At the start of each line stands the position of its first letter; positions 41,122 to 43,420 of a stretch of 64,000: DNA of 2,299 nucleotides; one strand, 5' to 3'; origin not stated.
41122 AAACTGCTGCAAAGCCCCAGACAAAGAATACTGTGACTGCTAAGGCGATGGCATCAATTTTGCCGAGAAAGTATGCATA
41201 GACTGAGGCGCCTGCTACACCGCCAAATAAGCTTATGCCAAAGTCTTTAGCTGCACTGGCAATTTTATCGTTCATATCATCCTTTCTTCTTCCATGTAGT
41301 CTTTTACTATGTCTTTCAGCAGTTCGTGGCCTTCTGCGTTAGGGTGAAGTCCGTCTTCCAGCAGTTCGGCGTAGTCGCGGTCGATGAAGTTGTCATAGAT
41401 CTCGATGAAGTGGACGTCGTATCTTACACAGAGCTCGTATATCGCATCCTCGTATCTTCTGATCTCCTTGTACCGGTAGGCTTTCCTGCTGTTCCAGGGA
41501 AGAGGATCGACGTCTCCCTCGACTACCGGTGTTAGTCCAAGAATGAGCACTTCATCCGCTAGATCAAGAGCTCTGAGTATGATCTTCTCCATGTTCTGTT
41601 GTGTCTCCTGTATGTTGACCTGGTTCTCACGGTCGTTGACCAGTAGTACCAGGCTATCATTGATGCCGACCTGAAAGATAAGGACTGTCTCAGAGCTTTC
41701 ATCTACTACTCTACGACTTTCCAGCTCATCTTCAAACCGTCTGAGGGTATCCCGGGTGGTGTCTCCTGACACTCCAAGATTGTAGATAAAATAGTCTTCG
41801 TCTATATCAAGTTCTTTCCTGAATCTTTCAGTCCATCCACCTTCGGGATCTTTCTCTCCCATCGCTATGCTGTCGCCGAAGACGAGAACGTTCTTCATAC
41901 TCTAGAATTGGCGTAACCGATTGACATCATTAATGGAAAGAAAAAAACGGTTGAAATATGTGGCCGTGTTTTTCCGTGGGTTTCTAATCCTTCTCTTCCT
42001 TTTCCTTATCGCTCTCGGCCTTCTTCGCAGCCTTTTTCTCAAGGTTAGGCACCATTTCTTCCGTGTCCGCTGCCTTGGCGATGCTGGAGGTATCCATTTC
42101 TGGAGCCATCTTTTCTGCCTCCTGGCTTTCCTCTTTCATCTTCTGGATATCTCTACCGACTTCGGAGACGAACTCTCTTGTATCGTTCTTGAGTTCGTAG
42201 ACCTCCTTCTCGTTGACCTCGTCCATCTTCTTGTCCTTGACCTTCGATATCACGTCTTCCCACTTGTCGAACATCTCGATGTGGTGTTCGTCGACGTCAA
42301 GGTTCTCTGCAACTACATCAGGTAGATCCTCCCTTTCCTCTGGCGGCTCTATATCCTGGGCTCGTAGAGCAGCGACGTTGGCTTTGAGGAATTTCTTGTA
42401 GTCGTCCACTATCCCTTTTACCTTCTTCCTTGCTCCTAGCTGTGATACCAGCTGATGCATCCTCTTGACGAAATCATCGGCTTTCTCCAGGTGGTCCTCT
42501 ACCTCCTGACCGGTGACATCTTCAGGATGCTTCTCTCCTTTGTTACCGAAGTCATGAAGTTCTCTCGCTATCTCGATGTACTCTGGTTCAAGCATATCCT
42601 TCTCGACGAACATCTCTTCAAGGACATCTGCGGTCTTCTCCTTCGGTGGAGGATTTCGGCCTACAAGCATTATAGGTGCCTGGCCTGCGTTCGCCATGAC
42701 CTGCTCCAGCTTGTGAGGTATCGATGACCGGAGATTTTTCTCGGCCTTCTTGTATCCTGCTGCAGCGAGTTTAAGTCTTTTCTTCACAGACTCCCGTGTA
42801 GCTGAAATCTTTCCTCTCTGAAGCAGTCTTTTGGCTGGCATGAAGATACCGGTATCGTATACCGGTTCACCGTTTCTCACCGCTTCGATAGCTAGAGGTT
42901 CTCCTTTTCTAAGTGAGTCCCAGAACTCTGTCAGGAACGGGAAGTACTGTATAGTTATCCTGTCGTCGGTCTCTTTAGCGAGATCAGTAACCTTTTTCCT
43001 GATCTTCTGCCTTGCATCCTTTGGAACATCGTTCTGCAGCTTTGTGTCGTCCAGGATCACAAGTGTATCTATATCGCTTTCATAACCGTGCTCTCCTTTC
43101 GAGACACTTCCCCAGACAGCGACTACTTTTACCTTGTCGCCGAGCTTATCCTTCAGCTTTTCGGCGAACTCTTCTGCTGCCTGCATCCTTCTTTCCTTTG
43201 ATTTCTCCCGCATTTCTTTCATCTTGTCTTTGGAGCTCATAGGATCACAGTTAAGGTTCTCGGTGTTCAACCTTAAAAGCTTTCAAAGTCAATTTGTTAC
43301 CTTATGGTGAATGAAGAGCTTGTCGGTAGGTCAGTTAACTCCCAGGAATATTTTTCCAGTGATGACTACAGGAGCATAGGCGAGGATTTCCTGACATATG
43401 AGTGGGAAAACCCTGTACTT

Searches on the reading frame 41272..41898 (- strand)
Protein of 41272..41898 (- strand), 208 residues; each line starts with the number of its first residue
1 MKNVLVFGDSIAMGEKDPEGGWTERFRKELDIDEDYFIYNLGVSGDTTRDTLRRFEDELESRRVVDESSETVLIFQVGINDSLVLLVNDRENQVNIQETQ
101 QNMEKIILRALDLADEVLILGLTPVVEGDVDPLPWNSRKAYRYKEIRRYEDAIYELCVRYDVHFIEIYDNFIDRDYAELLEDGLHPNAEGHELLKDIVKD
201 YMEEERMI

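Call 3: search_protein_families(library=pfam, proteins=[window:41272-41898:-], max_evalue=1)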
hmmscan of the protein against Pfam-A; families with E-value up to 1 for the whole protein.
window:41272-41898:- (208 aa): 2 families
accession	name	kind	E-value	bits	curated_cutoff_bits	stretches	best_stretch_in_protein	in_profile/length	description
PF13472.12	Lipase_GDSL_2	-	2.2e-25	90.6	32.9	1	6-193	1-178/178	GDSL-like Lipase/Acylhydrolase family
PF00657.28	Lipase_GDSL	-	2.2e-13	51.3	23.6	1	4-194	1-204/208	GDSL-like Lipase/Acylhydrolase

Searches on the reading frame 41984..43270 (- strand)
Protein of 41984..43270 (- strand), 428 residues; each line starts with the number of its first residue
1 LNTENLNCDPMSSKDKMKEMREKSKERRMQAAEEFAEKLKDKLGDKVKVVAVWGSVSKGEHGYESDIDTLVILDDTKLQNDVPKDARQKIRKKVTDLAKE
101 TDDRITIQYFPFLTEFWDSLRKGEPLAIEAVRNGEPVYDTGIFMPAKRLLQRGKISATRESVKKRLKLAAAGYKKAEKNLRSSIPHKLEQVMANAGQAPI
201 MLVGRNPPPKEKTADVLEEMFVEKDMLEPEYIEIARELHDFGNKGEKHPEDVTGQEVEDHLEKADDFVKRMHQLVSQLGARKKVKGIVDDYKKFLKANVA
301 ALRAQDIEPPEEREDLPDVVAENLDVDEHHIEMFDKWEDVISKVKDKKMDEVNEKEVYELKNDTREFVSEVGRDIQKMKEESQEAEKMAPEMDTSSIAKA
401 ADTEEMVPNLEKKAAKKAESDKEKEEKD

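Call 3: search_protein_families(library=pfam, proteins=[window:41984-43270:-], max_evalue=1)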
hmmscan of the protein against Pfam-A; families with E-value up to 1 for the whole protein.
window:41984-43270:- (428 aa): 7 families
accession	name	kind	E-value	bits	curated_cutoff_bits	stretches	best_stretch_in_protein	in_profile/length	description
PF01909.29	NTP_transf_2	-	2.6e-09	37.8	21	1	33-112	2-79/93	Nucleotidyltransferase domain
PF18765.7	Polbeta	-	7.9e-06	26.4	26.9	1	39-97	3-58/93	Polymerase beta, Nucleotidyltransferase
PF22600.2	MTPAP-like_central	-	0.0029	18.1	27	1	19-103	13-89/139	Poly(A) RNA polymerase, mitochondrial-like, central palm domain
PF04340.18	DUF484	-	0.01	16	24.2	1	251-328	5-78/219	Protein of unknown function, DUF484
PF03315.21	SDH_beta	-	0.055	14.2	26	1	29-92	21-86/155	Serine dehydratase beta chain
PF03445.19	DUF294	-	0.11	12.8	21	0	48-93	50-93/138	Putative nucleotidyltransferase DUF294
PF02824.27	TGS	-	0.16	12.5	22.2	1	31-58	18-42/60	TGS domain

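Call 4: search_protein_families(library=ncbifam, proteins=[window:41984-43270:-], max_evalue=1)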
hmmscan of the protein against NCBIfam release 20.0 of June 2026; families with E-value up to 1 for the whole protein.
window:41984-43270:- (428 aa): 8 families
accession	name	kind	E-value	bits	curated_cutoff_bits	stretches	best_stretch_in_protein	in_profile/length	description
NF033061.1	ANT_4p_I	equivalog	1.5e-08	34.5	350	1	22-82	5-65/253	ANT(4')-I family aminoglycoside nucleotidyltransferase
NF000079.1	ANT_4p_Ib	exception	2.6e-06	27.3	500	1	24-77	10-63/256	aminoglycoside O-nucleotidyltransferase ANT(4')-Ib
NF000181.1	ANT_4p_Ia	exception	7.7e-06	25.5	500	1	24-74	8-58/253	aminoglycoside O-nucleotidyltransferase ANT(4')-Ia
NF047752.1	MntA_antitoxin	equivalog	0.0003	20.6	60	1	46-104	6-59/106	type VII toxin-antitoxin system MntA family adenylyltransferase antitoxin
NF012212.1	ANT_9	subfamily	0.0046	16.3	340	1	32-100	6-69/249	aminoglycoside nucleotidyltransferase ANT(9)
NF051895.1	anti_phage_HalB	equivalog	0.042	13.4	190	1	51-80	3-32/211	anti-phage Hailong system nucleotidyltransferase HalB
NF033220.1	ANT_3pp_II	equivalog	0.047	13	400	1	33-76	8-51/258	ANT(3'')-II family aminoglycoside nucleotidyltransferase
TIGR01275.1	ACC_deam_rel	subfamily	0.7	9.1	289.4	1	19-64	117-161/321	pyridoxal phosphate-dependent enzymes, D-cysteine desulfhydrase family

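Call 62: search_protein_families(library=phrogs, proteins=[window:41984-43270:-], max_evalue=0.01)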
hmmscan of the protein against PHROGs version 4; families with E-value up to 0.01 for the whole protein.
window:41984-43270:- (428 aa): 0 families

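Call 63: search_protein_families(library=padloc, proteins=[window:41984-43270:-], max_evalue=0.01)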
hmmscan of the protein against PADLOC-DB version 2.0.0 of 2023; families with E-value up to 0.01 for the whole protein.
window:41984-43270:- (428 aa): 10 families
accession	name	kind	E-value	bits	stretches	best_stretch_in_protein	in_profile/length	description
PDLC04903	PDC-S09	-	9.5e-11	40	1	25-108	4-83/108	-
PDLC00790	Cyclase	-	9.9e-07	26.4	1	17-101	45-129/310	oligonucleotide-cyclase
PDLC04368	PDC-M05A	-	2.2e-06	25.6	1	36-80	97-140/201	-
PDLC04907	PDC-S09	-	2.4e-06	25.7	1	23-119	5-94/114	-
PDLC04904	PDC-S09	-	6e-06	24.4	1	26-77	6-55/104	-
PDLC04902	PDC-S09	-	1.5e-05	23.2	1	46-77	20-51/97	-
PDLC04369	PDC-M05A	-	1.8e-05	22.5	1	29-75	85-131/201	-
PDLC04906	PDC-S09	-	1.9e-05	22.9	1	26-77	5-54/98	-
PDLC04778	PDC-M70A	-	0.00027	18.4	1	15-96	20-94/355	-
PDLC04372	PDC-M05A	-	0.0019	16.5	1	41-93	70-124/167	-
